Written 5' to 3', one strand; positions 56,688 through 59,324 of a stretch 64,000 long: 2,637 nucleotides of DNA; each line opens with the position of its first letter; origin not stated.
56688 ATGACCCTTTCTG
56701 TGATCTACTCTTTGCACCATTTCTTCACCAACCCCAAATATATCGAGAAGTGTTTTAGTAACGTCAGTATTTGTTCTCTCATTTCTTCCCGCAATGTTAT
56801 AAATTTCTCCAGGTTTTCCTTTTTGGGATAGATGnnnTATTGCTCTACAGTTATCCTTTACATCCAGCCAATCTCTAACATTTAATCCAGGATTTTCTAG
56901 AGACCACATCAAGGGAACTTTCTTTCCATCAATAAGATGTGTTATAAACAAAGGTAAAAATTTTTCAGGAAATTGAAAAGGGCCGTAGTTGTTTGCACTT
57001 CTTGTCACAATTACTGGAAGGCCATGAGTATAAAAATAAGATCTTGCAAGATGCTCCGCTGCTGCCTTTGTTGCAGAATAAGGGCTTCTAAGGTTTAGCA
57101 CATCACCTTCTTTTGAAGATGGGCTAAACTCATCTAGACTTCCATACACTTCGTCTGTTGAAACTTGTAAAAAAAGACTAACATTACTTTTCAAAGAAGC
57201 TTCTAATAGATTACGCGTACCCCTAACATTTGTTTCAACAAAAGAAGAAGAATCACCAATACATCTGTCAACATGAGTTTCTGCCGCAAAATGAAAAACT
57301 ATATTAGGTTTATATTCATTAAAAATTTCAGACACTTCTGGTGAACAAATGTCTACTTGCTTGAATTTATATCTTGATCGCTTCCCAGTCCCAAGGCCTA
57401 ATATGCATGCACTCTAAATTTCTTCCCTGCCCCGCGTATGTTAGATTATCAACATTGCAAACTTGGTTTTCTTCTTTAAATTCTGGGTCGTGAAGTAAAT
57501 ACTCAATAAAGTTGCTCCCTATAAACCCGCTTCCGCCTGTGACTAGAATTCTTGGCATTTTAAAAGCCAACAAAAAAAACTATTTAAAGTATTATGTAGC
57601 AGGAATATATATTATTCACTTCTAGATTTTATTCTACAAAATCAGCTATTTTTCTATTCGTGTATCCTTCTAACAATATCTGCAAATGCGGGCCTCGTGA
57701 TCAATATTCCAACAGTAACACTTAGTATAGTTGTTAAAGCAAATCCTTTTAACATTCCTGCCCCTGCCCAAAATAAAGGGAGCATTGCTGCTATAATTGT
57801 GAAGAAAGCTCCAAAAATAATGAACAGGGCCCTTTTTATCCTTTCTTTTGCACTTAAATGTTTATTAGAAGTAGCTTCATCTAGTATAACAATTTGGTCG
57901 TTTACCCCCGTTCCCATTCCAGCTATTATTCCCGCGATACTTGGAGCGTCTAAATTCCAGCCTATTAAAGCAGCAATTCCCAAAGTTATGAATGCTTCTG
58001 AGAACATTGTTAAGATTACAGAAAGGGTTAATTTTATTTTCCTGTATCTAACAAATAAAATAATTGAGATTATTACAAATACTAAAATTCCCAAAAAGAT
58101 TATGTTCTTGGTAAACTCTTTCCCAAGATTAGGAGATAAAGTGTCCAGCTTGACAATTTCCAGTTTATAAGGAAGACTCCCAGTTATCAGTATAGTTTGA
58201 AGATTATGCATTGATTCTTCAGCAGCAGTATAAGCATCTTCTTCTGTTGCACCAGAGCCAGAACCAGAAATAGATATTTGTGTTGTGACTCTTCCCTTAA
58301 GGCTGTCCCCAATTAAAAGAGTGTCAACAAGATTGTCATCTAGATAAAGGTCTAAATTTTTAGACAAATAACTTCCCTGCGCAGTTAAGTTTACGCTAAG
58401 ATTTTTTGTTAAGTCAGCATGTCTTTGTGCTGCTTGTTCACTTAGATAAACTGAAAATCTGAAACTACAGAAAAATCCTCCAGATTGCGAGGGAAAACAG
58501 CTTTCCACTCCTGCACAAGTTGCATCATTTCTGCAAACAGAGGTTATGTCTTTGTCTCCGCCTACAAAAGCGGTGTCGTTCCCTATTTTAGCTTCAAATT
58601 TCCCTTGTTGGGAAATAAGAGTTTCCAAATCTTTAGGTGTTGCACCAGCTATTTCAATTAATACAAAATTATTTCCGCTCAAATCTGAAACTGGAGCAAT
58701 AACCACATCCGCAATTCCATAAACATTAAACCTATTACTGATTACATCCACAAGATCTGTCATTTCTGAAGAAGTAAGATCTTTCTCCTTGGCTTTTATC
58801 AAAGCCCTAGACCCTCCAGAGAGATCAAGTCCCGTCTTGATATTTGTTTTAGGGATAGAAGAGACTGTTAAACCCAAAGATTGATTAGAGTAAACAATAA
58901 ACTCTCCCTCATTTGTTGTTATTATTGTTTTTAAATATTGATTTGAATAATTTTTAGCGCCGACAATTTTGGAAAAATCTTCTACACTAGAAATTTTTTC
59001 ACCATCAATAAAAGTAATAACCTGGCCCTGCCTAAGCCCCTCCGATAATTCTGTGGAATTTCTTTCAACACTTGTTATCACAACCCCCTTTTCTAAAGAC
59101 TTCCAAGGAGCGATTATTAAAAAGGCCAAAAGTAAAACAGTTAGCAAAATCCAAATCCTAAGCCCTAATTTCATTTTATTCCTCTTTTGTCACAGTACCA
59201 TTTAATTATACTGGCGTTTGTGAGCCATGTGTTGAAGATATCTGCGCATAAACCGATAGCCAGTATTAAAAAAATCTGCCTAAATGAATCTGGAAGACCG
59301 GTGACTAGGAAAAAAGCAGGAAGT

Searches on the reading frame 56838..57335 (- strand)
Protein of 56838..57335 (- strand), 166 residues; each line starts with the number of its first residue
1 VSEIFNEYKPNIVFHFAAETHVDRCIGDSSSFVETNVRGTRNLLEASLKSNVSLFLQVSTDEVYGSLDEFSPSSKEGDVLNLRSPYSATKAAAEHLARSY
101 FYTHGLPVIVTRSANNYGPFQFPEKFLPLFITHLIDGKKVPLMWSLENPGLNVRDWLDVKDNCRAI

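Call 5: search_protein_families(library=pfam, proteins=[window:56838-57335:-], max_evalue=0.01)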
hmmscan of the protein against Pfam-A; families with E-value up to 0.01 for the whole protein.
window:56838-57335:- (166 aa): 6 families
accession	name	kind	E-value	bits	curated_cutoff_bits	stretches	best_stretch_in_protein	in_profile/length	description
PF01370.27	Epimerase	-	6.7e-40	137.4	20.9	1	2-166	57-221/240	NAD dependent epimerase/dehydratase family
PF16363.11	GDP_Man_Dehyd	-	2.3e-37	129.7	27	1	2-166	68-233/332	GDP-mannose 4,6 dehydratase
PF07993.18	NAD_binding_4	-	3.6e-12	46.4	20.1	1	11-114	90-205/258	Male sterility protein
PF02719.21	Polysacc_synt_2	-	7.1e-12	45.6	20.2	1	1-62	69-130/293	Polysaccharide biosynthesis protein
PF04321.23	RmlD_sub_bind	-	9.1e-10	38.5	27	1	2-103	44-142/287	RmlD substrate binding domain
PF01073.25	3Beta_HSD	-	3.5e-07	30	22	1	11-96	68-156/280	3-beta hydroxysteroid dehydrogenase/isomerase family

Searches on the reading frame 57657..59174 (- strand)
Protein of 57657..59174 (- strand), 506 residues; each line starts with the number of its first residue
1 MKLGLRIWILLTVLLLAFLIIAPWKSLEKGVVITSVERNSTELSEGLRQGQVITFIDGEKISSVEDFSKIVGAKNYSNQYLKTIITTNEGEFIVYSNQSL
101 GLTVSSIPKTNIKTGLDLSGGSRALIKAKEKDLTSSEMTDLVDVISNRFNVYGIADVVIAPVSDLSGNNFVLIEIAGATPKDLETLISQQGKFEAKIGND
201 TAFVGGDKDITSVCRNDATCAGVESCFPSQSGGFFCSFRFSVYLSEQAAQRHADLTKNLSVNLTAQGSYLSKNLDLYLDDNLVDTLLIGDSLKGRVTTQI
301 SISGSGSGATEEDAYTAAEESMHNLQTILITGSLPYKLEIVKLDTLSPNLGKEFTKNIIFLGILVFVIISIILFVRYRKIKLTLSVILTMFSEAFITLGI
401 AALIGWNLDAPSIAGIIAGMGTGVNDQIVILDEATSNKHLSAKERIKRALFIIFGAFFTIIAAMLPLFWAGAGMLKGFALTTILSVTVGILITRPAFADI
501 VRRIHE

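Call 5: search_protein_families(library=pfam, proteins=[window:57657-59174:-], max_evalue=0.01)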
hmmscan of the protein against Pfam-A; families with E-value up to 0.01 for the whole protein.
window:57657-59174:- (506 aa): 4 families
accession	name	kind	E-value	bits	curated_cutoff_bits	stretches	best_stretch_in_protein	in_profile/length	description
PF02355.23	SecD_SecF_C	-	5e-16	59.1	20.5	1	337-491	12-173/189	Protein export membrane protein SecD/SecF, C-terminal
PF13180.12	PDZ_2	-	0.00023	21.8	27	1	26-74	9-57/80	PDZ domain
PF00595.29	PDZ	-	0.00098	19.9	23.2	1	28-66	24-62/81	PDZ domain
PF21760.3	SecD_1st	-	0.007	16.2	27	0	139-195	2-55/60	Protein translocase subunit SecDF, P1 domain, N-terminal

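Call 21: find_related_loci(query=window:57657-59174:-, collection=genome_contigs, flank=10000)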
Query window:57657-59174:- (506 aa) in genome_contigs; peptide patterns used: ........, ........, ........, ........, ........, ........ (x = any residue, [..] = any of these).
599 stretches matched a pattern (row limit reached: there are more); 268 encode a relative of the query (tblastn E <= 1e-3); the best 80 are kept; 80 distinct loci.
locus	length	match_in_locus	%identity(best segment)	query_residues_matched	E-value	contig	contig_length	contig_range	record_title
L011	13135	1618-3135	73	1-506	0e+0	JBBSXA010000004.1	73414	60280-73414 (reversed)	MAG: Nanoarchaeota archaeon isolate H43-bin041_1 H43_bin041_1_000000000004, whole genome shotgun sequence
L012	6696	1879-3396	73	1-506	0e+0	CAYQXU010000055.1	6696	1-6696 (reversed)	MAG TPA_asm: Candidatus Woesearchaeota archaeon isolate SRP269290_co8_161 genome assembly, contig: NODE_2714_length_6696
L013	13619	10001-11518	69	1-506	0e+0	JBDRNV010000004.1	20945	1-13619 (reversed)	MAG: Nanoarchaeota archaeon isolate MEGAHIT-group-1.916 k141_8078130, whole genome shotgun sequence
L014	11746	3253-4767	73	1-506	0e+0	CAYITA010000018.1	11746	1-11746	MAG TPA_asm: Candidatus Woesearchaeota archaeon isolate ERP119705_co5_89 genome assembly, contig: NODE_6942_length_11746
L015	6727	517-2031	69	1-506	0e+0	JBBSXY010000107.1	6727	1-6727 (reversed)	MAG: Nanoarchaeota archaeon isolate H32-bin010 H32_bin010_000000000107, whole genome shotgun sequence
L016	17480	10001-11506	68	1-506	0e+0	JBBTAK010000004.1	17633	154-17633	MAG: Nanoarchaeota archaeon isolate H43-bin094_1 H43_bin094_1_000000000004, whole genome shotgun sequence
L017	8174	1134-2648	67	1-506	0e+0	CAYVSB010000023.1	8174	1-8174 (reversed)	MAG TPA_asm: Candidatus Woesearchaeota archaeon isolate SRP050083_co2_409 genome assembly, contig: NODE_7469_length_8174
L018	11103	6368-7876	67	1-505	0e+0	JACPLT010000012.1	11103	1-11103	MAG: Candidatus Pacearchaeota archaeon isolate NC_groundwater_528_Ag_S-0.1um_33_10 S35_SO-1_scaffold_190648, whole genom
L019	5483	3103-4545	65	26-506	0e+0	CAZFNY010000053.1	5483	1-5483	MAG TPA_asm: Candidatus Woesearchaeota archaeon isolate binchicken_co387_150 genome assembly, contig: NODE_21606_length_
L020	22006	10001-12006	63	1-505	0e+0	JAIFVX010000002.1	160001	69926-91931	MAG: Candidatus Pacearchaeota archaeon isolate viral-cat_41_18 PAFVLPS_2018_scaffold_443, whole genome shotgun sequence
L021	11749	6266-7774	64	1-506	0e+0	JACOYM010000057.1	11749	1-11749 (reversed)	MAG: Candidatus Pacearchaeota archaeon isolate NC_groundwater_179_Ag_S-0.1um_37_8 S4_GD2017_2_S1_scaffold_8291, whole ge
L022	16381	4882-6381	62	2-506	0e+0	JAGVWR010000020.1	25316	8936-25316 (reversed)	Candidatus Pacearchaeota archaeon isolate RIFCSPLOWO2_01_FULL_32_14 rifcsplowo2_01_scaffold_3142, whole genome shotgun s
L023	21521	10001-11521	61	1-506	0e+0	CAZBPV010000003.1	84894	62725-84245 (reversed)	MAG TPA_asm: Candidatus Woesearchaeota archaeon isolate binchicken_co364_679 genome assembly, contig: NODE_91_length_848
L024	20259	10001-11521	60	2-506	0e+0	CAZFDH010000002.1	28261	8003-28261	MAG TPA_asm: Candidatus Woesearchaeota archaeon isolate SRP329715_co1_134 genome assembly, contig: NODE_2348_length_2826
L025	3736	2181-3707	60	1-506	0e+0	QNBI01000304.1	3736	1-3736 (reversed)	MAG: Spirochaetes bacterium isolate B123_G9 B123_Guay9_scaffold_55356, whole genome shotgun sequence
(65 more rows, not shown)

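Call 45: find_homologous_proteins(query=window:57657-59174:-, max_evalue=1e-100)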
Query window:57657-59174:- (506 aa): 5368 proteins with E <= 1e-100 among 8000 candidates; the best 120 are listed.
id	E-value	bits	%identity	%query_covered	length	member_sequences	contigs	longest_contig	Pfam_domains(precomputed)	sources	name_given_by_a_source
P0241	0.0e+0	1029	93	100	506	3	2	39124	PF13180.13,PF02355.23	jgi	jgi:preprotein translocase subunit SecD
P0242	5.9e-259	878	78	100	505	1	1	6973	PF00595.30,PF13180.13,PF02355.23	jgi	jgi:preprotein translocase subunit SecD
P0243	3.5e-255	865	78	100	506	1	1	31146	PF17820.8,PF00595.30,PF13180.13,PF02355.23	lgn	-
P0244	5.5e-255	865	77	100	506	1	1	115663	PF17820.8,PF13180.13,PF02355.23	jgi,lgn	-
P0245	2.5e-252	856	77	100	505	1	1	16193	PF13180.13,PF02355.23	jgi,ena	-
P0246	2.7e-249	846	74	100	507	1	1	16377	PF02355.23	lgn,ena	-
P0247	1.6e-247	840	74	100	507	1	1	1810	PF02355.23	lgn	-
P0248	8.8e-247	837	74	100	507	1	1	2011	PF13180.13,PF02355.23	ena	-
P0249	2.3e-246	836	73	100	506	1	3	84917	PF02355.23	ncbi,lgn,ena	ncbi:MAG: hypothetical protein AABW50_00525 [Nanoarchaeota archaeon]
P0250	6.7e-246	835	75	96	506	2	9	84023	PF02355.23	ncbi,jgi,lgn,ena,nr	ncbi:MAG TPA: hypothetical protein VJH92_01835 [Candidatus Nanoarchaeia archaeon]|nr:hypothetical pr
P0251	1.5e-244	830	74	100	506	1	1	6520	PF13180.13,PF02355.23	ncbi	-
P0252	2.3e-244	829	73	100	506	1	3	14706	PF13180.13,PF02355.23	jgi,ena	-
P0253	5.8e-244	828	73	100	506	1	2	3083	PF02355.23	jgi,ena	-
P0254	1.1e-243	827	73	100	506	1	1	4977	PF13180.13,PF02355.23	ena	-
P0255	1.8e-243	827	73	100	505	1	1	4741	PF02355.23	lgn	-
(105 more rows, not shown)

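Call 46: find_encoding_contigs(protein=P0241, flank=10000, max_places=3)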
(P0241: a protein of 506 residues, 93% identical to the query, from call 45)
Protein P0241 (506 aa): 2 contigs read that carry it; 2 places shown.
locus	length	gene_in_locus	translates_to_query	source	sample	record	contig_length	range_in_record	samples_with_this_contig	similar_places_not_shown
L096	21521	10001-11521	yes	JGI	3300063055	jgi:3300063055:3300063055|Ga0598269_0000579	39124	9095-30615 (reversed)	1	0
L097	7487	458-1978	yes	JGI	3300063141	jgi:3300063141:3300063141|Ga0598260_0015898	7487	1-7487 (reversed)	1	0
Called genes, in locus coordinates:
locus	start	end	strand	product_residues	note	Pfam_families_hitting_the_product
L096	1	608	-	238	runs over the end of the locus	PF01193:RNA_pol_L, PF01000:RNA_pol_A_bac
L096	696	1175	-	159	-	PF00411:Ribosomal_S11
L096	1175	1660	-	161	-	PF01479:S4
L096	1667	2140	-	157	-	PF00416:Ribosomal_S13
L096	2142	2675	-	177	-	PF04919:DUF655, PF14579:HHH_6 (faint)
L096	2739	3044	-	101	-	PF03874:RNA_pol_Rpb4 (weak)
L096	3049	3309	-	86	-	PF01157:Ribosomal_L21e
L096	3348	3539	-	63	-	-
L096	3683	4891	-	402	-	PF12704:MacB_PCD, PF02687:FtsX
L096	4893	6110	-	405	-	PF12704:MacB_PCD, PF02687:FtsX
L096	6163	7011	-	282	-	-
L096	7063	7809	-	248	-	PF02463:SMC_N, PF00005:ABC_tran, PF13304:AAA_21 (weak)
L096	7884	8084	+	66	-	PF01194:RNA_pol_N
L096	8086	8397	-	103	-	-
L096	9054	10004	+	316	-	PF02355:SecD_SecF_C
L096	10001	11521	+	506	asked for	PF13180:PDZ_2 (faint), PF02355:SecD_SecF_C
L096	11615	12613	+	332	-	PF01073:3Beta_HSD, PF01370:Epimerase, PF02719:Polysacc_synt_2, PF04321:RmlD_sub_bind, PF16363:GDP_Man_Dehyd, PF07993:NAD_binding_4 (weak)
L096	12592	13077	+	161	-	PF00908:dTDP_sugar_isom, PF14667:Polysacc_synt_C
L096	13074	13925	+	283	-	PF01370:Epimerase, PF04321:RmlD_sub_bind, PF01073:3Beta_HSD (weak), PF02719:Polysacc_synt_2, PF16363:GDP_Man_Dehyd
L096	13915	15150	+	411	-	PF08421:Methyltransf_13, PF13489:Methyltransf_23, PF08484:Methyltransf_14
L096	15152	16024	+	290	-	PF00483:NTP_transferase, PF12804:NTP_transf_3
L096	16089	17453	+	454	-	PF01554:MatE (faint), PF01943:Polysacc_synt, PF13440:Polysacc_synt_3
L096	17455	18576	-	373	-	PF03102:NeuB, PF08666:SAF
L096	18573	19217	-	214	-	PF02698:DUF218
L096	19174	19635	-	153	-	PF13302:Acetyltransf_3, PF13420:Acetyltransf_4 (weak), PF13523:Acetyltransf_8 (weak), PF00583:Acetyltransf_1, PF13508:Acetyltransf_7 (weak)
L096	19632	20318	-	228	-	PF02585:PIG-L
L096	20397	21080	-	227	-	PF00149:Metallophos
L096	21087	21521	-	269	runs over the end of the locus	PF01370:Epimerase (weak), PF04321:RmlD_sub_bind (weak)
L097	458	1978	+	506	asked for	PF13180:PDZ_2 (faint), PF02355:SecD_SecF_C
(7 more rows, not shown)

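Call 47: find_encoding_contigs(protein=P0249, flank=10000, max_places=1)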
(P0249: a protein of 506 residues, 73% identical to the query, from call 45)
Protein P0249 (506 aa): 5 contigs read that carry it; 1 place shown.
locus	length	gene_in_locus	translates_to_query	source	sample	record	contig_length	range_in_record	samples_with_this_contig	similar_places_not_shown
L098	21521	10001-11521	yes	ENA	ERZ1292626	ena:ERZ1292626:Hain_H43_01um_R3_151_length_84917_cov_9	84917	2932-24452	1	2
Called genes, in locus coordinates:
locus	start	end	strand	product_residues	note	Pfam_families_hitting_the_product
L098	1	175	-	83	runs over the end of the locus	PF01157:Ribosomal_L21e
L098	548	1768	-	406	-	PF12704:MacB_PCD, PF02687:FtsX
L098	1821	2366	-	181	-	-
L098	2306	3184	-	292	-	PF10633:NPCBM_assoc (faint)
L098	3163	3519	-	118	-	-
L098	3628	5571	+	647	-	-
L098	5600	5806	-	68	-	-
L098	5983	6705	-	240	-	PF02463:SMC_N (faint), PF00005:ABC_tran, PF13304:AAA_21 (faint)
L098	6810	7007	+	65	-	PF01194:RNA_pol_N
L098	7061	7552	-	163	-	-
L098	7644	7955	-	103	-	-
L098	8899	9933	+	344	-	PF02355:SecD_SecF_C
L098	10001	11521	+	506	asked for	PF02355:SecD_SecF_C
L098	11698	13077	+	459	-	PF02558:ApbA (faint), PF03721:UDPG_MGDP_dh_N, PF00984:UDPG_MGDP_dh, PF03720:UDPG_MGDP_dh_C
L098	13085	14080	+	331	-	PF01073:3Beta_HSD, PF01370:Epimerase, PF02719:Polysacc_synt_2, PF04321:RmlD_sub_bind, PF07993:NAD_binding_4, PF13460:NAD_binding_10 (faint), PF16363:GDP_Man_Dehyd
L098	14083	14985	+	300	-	PF00483:NTP_transferase, PF12804:NTP_transf_3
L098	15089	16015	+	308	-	PF00535:Glycos_transf_2, PF13641:Glyco_tranf_2_3, PF13632:Glyco_trans_2_3 (weak)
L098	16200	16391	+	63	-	-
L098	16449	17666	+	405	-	PF08421:Methyltransf_13, PF13489:Methyltransf_23, PF08484:Methyltransf_14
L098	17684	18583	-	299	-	PF01073:3Beta_HSD (weak), PF01370:Epimerase, PF02719:Polysacc_synt_2 (weak), PF04321:RmlD_sub_bind, PF16363:GDP_Man_Dehyd, PF07993:NAD_binding_4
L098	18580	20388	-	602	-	PF02350:Epimerase_2 (weak)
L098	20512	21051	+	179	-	PF13489:Methyltransf_23, PF08242:Methyltransf_12 (faint), PF08241:Methyltransf_11, PF13847:Methyltransf_31 (weak), PF13649:Methyltransf_25 (weak)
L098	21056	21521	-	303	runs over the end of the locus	PF25072:DUF7796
